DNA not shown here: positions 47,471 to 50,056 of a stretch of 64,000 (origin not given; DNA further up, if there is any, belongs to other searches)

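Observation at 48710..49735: Seryl-tRNA synthetase carries a ~330-residue in-frame tandem-repeat expansion at the tip of its tRNA-binding coiled-coil arm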

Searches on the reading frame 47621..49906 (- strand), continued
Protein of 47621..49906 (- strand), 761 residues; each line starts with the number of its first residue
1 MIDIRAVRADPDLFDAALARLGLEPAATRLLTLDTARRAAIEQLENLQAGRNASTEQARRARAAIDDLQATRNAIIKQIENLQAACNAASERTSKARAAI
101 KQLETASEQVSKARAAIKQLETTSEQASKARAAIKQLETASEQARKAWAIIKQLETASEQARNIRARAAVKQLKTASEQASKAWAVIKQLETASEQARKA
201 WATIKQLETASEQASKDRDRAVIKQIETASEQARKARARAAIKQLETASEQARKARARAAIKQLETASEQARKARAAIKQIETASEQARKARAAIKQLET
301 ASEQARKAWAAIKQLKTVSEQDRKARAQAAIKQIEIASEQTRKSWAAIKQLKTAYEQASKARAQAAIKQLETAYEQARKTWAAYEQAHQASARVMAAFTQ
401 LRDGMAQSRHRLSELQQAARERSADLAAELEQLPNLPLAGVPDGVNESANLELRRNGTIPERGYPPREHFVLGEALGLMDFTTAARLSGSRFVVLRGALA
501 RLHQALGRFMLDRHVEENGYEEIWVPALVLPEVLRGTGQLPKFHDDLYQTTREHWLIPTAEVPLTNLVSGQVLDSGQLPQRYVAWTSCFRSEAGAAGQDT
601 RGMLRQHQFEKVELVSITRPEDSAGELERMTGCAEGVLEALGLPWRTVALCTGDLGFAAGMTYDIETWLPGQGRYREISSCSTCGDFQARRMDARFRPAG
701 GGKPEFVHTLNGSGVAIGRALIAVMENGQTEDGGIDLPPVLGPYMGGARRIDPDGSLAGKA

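Call 11: find_encoding_contigs(protein=P0003, flank=6000, max_places=4)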
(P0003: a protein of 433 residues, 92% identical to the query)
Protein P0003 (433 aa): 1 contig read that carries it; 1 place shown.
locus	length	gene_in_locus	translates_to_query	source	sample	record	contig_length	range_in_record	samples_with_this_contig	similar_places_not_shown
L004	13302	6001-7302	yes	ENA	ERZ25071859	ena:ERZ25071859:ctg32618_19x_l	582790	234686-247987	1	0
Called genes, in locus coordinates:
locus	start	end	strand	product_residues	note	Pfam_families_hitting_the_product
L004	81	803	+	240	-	PF13302:Acetyltransf_3, PF00583:Acetyltransf_1 (weak)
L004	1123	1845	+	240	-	PF13302:Acetyltransf_3, PF00583:Acetyltransf_1 (weak)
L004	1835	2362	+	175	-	PF09361:Phasin_2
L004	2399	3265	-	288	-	PF00483:NTP_transferase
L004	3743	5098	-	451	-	PF03486:HI0933_like (faint), PF07992:Pyr_redox_2, PF13738:Pyr_redox_3, PF00070:Pyr_redox, PF02852:Pyr_redox_dim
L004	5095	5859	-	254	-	PF06026:Rib_5-P_isom_A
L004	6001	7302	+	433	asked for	PF02403:Seryl_tRNA_N, PF00587:tRNA-synt_2b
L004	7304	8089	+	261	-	PF01975:SurE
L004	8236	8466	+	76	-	PF01476:LysM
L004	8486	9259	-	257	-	PF27507:DjlA_TM, PF05099:TerB, PF00226:DnaJ (weak)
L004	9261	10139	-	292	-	PF13191:AAA_16 (faint), PF05673:DUF815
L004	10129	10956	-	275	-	PF00902:TatC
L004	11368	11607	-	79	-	PF02416:TatA_B_E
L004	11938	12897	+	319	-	PF13353:Fer4_12 (weak), PF04055:Radical_SAM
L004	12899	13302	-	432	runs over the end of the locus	PF00817:IMS, PF21999:IMS_HHH_1 (weak), PF11799:IMS_C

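Call 16: find_related_loci(query=window:47621-49906:-, collection=genome_contigs, flank=6000)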
Query window:47621-49906:- (761 aa) in genome_contigs; peptide patterns used: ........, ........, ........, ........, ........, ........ (x = any residue, [..] = any of these).
88 stretches matched a pattern; 10 encode a relative of the query (tblastn E <= 1e-3); 10 distinct loci.
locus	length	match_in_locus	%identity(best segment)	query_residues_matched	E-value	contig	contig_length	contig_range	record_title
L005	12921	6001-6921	53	441-746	5e-102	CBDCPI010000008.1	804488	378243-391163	MAG: Dehalococcoidia bacterium isolate 2c126bea-bcd9-4278-a32a-30754f00bea4 genome assembly, contig: contig_8, whole gen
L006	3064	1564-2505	47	430-751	2e-91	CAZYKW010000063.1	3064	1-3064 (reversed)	MAG TPA_asm: Candidatus Woesearchaeota archaeon isolate binchicken_co334_135 genome assembly, contig: NODE_71141_length_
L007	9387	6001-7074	44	411-753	2e-87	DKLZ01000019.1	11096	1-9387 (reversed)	MAG TPA_asm: Dehalococcoidia bacterium UBA6627 UBA6627_contig_91885, whole genome shotgun sequence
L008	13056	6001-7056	45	411-747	5e-87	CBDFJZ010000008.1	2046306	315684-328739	MAG: Dehalococcoidia bacterium isolate 57ec2a1a-662d-41b8-8a7e-0ee2adc06e76 genome assembly, contig: contig_8, whole gen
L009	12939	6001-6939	41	425-746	7e-73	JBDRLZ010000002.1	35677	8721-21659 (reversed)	MAG: bacterium isolate MEGAHIT-group-1.804 k141_3552803, whole genome shotgun sequence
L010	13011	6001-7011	38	409-746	9e-71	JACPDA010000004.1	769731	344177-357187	MAG: Candidatus Daviesbacteria bacterium isolate NC_groundwater_297_Ag_B-0.1um_41_14 S7_GD2017_3_B1_scaffold_1, whole ge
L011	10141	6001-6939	38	433-746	7e-69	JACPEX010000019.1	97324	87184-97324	MAG: Candidatus Daviesbacteria bacterium isolate NC_groundwater_346_Ag_B-0.1um_38_13 GD18-4_B1_scaffold_413311, whole ge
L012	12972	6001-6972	36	419-746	1e-67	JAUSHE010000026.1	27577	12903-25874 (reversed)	MAG: Candidatus Daviesbacteria bacterium isolate E14_metabat.bin.170_sub E14_k141_72319, whole genome shotgun sequence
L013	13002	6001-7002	36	412-746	1e-65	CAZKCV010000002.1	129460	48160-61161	MAG TPA_asm: uncultured Gammaproteobacteria bacterium isolate binchicken_co251_142 genome assembly, contig: NODE_217_len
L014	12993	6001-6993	34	432-746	3e-60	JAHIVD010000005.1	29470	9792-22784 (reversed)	MAG: Patescibacteria group bacterium isolate MM_PC_MetaG.mb.55 MM_PC_MetaG.mb.55_k141_90917, whole genome shotgun sequen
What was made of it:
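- Tried and rejected: It found only distant SerRS cores at 34-53% identity, with no close relative and no repeat (call 16).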

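Call 18: list_cluster_members(proteins=[P0009, P0011, P0013, P0014, P0001, P0002, window:47621-49906:-])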
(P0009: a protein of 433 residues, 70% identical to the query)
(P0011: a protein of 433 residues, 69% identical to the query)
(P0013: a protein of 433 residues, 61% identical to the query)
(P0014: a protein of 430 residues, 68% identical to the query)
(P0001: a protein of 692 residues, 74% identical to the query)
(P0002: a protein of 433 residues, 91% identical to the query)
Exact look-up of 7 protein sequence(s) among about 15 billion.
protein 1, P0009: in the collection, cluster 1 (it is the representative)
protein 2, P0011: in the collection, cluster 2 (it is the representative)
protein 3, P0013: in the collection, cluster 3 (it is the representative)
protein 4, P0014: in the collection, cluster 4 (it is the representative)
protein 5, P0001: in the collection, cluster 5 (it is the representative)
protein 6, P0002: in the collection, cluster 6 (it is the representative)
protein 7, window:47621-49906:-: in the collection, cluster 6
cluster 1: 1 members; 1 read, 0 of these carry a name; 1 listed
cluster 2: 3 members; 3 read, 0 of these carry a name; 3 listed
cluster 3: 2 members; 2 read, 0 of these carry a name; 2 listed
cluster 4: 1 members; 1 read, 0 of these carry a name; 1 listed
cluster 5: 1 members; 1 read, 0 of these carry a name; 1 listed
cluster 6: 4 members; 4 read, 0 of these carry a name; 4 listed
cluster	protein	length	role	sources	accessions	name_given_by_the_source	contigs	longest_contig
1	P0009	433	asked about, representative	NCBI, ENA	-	-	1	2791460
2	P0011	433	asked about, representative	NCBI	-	-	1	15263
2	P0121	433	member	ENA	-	-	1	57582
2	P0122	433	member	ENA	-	-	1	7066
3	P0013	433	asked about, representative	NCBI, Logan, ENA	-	-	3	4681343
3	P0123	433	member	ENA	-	-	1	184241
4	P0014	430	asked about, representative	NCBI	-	-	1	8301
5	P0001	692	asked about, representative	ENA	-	-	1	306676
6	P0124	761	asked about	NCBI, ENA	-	-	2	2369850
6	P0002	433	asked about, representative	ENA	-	-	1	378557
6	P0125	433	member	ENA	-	-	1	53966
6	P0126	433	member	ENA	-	-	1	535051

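Call 40: predict_structure(alignment_id=A1)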
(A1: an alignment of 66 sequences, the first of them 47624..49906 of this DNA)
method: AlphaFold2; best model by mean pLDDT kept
length: 761 residues; sequences in the alignment: 66
mean_pLDDT: 77.8   pTM: 0.62
mean pLDDT of the five models: 77.8, 77.4, 76.6, 76.2, 75.8
residues with pLDDT >= 90: 330; 70-90: 185; 50-70: 134; < 50: 112
segments of 3 or more residues with pLDDT < 50: 105-145, 155-163, 308-349, 592-600
pLDDT, mean of each block of 10 residues (from residue 1): 93 96 96 98 97 93 89 85 77 64 50 42 33 38 46 47 50 54 58 65 67 70 71 75 76 76 75 71 67 58 48 42 41 43 46 58 70 80 85 90 92 96 94 90 95 96 93 94 81 88 97 98 93 75 73 87 93 98 87 43 58 96 98 98 98 84 96 93 92 94 95 89 96 97 97 93 49
secondary structure, 60 per line:
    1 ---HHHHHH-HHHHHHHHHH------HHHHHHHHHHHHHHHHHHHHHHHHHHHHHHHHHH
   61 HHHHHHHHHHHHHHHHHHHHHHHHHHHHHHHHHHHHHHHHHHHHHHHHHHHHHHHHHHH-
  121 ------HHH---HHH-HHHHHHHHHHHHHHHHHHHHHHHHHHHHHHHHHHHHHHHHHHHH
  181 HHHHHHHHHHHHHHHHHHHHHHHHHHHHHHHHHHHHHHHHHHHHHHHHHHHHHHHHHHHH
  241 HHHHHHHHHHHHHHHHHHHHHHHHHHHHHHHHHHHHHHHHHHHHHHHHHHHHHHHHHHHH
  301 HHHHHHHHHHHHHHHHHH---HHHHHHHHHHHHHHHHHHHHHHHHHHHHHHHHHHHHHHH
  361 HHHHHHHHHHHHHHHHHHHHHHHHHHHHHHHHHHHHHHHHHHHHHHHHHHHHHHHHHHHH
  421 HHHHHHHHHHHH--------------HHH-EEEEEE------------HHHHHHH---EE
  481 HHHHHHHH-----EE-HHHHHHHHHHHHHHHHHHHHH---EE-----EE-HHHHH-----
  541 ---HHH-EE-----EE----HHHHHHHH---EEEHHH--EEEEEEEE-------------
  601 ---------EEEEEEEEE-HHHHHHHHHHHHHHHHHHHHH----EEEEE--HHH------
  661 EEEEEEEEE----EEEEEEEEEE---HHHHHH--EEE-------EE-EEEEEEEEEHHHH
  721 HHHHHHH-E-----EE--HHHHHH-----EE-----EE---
elements in order (helices of 4 or more, strands of 3 or more residues): H4-9 H11-20 H27-119 H137-318 H322-432 E451-456 H469-475 H481-488 H497-517 H531-535 H561-568 E572-574 E580-587 E610-618 H620-640 E645-649 E661-669 E674-683 H687-692 E695-697 E708-716 H717-727 H739-744
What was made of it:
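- AF2 predicts helix across aa 27-432. pLDDT exceeds 70 for about 27 extra residues on each strand beyond the native arm (call 40). The AF2 helix lengths for its middle part (93/182/111) are not compatible with a simple hairpin, so the fold is unresolved (call 40).
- Tried and rejected: The AF2 topology for the middle of the window protein is not geometrically self-consistent and has low confidence (call 40).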

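Call 45: fold_search(model_id=the predicted structure, library=pdb)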
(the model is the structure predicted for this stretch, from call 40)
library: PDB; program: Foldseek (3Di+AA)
matches with E <= 10: 413; with E <= 0.001: 398
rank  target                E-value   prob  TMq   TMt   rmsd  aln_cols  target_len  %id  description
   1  6hdz_A                7.0e-43  1.00  0.45  0.81  11.1       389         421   50  Pseudomonas aeruginosa Seryl-tRNA Synthetase in Complex with 5'-O-(N-(L-seryl)-Sulfamoyl)uridine (released 2019-12-04)
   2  6he3_A                7.4e-43  1.00  0.45  0.79   1.9       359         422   53  Pseudomonas aeruginosa Seryl-tRNA Synthetase in Complex with 5'-O-(N-(L-seryl)-sulfamoyl)cytidine (released 2019-12-04)
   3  2dq3_A                9.8e-43  1.00  0.44  0.78   2.6       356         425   52  Crystal structure of aq_298 (released 2007-06-05)
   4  6he1_A                1.2e-42  1.00  0.45  0.79  11.2       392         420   51  Pseudomonas aeruginosa Seryl-tRNA Synthetase in Complex with 5'-O-(N-(L-seryl)-sulfamoyl)N3-methyluridine (released 2019-12-04)
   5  6r1m_A                1.3e-42  1.00  0.43  0.75  10.4       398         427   49  Crystal structure of E. coli seryl-tRNA synthetase complexed to seryl sulfamoyl adenosine (released 2020-01-22)
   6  6r1m_B                2.6e-42  1.00  0.43  0.75  10.6       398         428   49  Crystal structure of E. coli seryl-tRNA synthetase complexed to seryl sulfamoyl adenosine (released 2020-01-22)
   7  6h9x                  4.5e-42  1.00  0.43  0.74  11.3       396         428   49  Klebsiella pneumoniae Seryl-tRNA Synthetase in Complex with the Intermediate Analog 5'-O-(N-(L-Seryl)-Sulfamoyl)Adenosin (released 2019-05-15)
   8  6hdz_B                6.6e-42  1.00  0.43  0.85   3.4       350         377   54  Pseudomonas aeruginosa Seryl-tRNA Synthetase in Complex with 5'-O-(N-(L-seryl)-Sulfamoyl)uridine (released 2019-12-04)
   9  6r1o                  6.6e-42  1.00  0.43  0.75  10.5       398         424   48  Crystal structure of E. coli seryl-tRNA synthetase complexed to a seryl sulfamoyl adenosine derivative (released 2020-01-22)
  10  9qmp                  7.0e-42  1.00  0.42  0.76  10.4       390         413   48  E.coli seryl-tRNA synthetase (released 2025-05-14)
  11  7ap1                  9.3e-42  1.00  0.44  0.78   3.2       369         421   50  Klebsiella pneumoniae Seryl-tRNA synthetase in Complex with Compound SerS7HMDDA (released 2020-11-11)
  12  6he1_B                9.8e-42  1.00  0.43  0.84   1.8       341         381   55  Pseudomonas aeruginosa Seryl-tRNA Synthetase in Complex with 5'-O-(N-(L-seryl)-sulfamoyl)N3-methyluridine (released 2019-12-04)
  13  6hhy                  1.0e-41  1.00  0.42  0.75  11.3       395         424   49  Klebsiella pneumoniae Seryl-tRNA Synthetase in Complex with 5'-O-(N-(L-seryl)-sulfamoyl)N3-methyluridine (released 2019-12-18)
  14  6he3_B                1.2e-41  1.00  0.43  0.85   2.9       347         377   54  Pseudomonas aeruginosa Seryl-tRNA Synthetase in Complex with 5'-O-(N-(L-seryl)-sulfamoyl)cytidine (released 2019-12-04)
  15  9qof_B                2.4e-41  1.00  0.42  0.87   1.7       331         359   55  E.coli seryl-tRNA synthetase (Arm deletion mutant) bound to sulphamoyl seryl-adenylate analogue (released 2025-05-14)
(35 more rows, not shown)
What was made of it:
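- On Bacterial-type seryl-tRNA synthetase (TIGR00414, class II aaRS): Foldseek top hits are solved bacterial SerRS (call 45).
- Closest known: Canonical bacterial-type seryl-tRNA synthetase. Same: 49-55% identity to solved bacterial enzymes, and Foldseek E about 1e-43 (call 45).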
